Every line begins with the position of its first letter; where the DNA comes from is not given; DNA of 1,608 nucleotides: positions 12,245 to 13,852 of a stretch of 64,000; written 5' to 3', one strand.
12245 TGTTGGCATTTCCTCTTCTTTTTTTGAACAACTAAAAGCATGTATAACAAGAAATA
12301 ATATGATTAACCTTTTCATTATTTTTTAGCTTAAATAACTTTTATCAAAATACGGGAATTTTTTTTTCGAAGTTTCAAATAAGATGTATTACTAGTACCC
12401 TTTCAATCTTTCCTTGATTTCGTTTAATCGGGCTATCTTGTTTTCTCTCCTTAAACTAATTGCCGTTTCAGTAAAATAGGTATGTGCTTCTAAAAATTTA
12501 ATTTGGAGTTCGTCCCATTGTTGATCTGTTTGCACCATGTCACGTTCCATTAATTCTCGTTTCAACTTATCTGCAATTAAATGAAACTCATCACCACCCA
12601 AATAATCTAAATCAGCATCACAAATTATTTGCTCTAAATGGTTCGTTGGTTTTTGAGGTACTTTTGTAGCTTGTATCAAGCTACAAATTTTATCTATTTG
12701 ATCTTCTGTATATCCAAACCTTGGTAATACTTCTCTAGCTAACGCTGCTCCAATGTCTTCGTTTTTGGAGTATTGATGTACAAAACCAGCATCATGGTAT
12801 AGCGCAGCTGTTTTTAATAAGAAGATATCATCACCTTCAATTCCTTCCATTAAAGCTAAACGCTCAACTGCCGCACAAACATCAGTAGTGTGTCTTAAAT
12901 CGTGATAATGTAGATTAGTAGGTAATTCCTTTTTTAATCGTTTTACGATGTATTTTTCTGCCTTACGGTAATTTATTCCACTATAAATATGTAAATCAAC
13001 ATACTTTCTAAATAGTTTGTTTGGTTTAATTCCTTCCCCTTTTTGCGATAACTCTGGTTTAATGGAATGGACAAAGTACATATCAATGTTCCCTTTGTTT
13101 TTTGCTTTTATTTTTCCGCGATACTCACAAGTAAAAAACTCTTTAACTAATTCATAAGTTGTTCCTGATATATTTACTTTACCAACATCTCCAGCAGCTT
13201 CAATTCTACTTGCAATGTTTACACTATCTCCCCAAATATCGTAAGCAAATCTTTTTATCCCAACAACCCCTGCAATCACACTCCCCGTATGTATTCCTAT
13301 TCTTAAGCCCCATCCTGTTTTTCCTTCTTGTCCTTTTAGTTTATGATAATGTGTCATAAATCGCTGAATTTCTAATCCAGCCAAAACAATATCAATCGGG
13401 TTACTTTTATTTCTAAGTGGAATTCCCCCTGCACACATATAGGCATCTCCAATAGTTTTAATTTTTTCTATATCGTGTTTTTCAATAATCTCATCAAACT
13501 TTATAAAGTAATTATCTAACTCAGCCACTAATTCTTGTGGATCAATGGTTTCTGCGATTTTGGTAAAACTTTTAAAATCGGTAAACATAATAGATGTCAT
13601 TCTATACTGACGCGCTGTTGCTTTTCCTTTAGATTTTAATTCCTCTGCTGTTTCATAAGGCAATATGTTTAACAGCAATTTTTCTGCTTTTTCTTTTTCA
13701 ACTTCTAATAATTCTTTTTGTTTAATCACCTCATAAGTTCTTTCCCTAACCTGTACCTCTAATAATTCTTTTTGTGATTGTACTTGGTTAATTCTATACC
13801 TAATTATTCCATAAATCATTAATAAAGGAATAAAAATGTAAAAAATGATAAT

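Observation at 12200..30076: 17.6-kb tightly packed locus: three tail-fibre-like giant surface proteins, a type-B T9SS cargo/PorP-SprF/OmpA module and a cyclic-nucleotide sensor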

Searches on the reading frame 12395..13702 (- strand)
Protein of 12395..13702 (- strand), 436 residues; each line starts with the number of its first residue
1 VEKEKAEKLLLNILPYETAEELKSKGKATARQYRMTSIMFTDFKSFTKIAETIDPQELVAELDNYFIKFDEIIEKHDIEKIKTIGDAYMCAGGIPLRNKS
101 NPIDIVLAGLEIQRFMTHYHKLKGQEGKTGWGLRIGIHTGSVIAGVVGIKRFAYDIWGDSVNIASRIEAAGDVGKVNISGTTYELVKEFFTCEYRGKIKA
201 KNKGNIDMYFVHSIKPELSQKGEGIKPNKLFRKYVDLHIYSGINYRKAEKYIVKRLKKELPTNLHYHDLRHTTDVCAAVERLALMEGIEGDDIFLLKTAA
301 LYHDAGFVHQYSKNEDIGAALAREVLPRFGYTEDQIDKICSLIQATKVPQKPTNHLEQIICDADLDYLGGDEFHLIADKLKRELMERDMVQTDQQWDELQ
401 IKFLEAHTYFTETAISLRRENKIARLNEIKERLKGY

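Call 103: search_solved_structures(query=window:12395-13702:-, max_evalue=0.00001, show_alignments=1)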
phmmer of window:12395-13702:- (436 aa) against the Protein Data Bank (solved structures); distinct sequences matched with E-value up to 0.00001: 48.
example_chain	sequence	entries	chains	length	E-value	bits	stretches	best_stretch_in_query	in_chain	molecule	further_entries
8buz_A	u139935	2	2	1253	2.6e-53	184.8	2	31-216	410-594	Adenylate cyclase type 8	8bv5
7pd4_A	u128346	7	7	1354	5.8e-52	180.4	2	31-193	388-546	Adenylate cyclase 9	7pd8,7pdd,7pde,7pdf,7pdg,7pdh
6r4o_A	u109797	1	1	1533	8.6e-52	179.8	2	31-193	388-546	Adenylate cyclase 9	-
6r3q_A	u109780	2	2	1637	9.8e-52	179.7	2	31-193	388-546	Adenylate cyclase 9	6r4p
9u3p_A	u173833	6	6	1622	6e-51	177.1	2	31-193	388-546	Adenylate cyclase type 9,Protein M2-1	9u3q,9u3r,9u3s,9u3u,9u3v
8sl3_A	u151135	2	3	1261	9.4e-48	166.5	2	2-185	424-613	Adenylate cyclase type 5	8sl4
5o5k_A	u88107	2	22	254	6.2e-41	144.1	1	2-211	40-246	Adenylate cyclase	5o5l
4p2m_A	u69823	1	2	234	1.8e-40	142.6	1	2-211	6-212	Adenylate cyclase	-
4p2f_A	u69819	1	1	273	2.1e-40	142.3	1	2-211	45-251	Adenylate cyclase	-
4p2x_A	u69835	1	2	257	2.5e-40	142.1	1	2-211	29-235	Adenylate cyclase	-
7yz9_A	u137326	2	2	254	3.3e-40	141.7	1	2-211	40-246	Adenylate cyclase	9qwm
7yzi_A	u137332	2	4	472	1.3e-39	139.7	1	2-211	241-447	Adenylate cyclase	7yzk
8fx4_D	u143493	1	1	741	5.6e-38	134.3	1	2-216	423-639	Guanylyl cyclase C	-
9bcv_A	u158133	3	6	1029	3.6e-36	128.4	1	2-211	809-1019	Atrial natriuretic peptide receptor 1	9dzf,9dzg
9dzh_A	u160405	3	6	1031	3.6e-36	128.4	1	2-211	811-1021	Atrial natriuretic peptide receptor 1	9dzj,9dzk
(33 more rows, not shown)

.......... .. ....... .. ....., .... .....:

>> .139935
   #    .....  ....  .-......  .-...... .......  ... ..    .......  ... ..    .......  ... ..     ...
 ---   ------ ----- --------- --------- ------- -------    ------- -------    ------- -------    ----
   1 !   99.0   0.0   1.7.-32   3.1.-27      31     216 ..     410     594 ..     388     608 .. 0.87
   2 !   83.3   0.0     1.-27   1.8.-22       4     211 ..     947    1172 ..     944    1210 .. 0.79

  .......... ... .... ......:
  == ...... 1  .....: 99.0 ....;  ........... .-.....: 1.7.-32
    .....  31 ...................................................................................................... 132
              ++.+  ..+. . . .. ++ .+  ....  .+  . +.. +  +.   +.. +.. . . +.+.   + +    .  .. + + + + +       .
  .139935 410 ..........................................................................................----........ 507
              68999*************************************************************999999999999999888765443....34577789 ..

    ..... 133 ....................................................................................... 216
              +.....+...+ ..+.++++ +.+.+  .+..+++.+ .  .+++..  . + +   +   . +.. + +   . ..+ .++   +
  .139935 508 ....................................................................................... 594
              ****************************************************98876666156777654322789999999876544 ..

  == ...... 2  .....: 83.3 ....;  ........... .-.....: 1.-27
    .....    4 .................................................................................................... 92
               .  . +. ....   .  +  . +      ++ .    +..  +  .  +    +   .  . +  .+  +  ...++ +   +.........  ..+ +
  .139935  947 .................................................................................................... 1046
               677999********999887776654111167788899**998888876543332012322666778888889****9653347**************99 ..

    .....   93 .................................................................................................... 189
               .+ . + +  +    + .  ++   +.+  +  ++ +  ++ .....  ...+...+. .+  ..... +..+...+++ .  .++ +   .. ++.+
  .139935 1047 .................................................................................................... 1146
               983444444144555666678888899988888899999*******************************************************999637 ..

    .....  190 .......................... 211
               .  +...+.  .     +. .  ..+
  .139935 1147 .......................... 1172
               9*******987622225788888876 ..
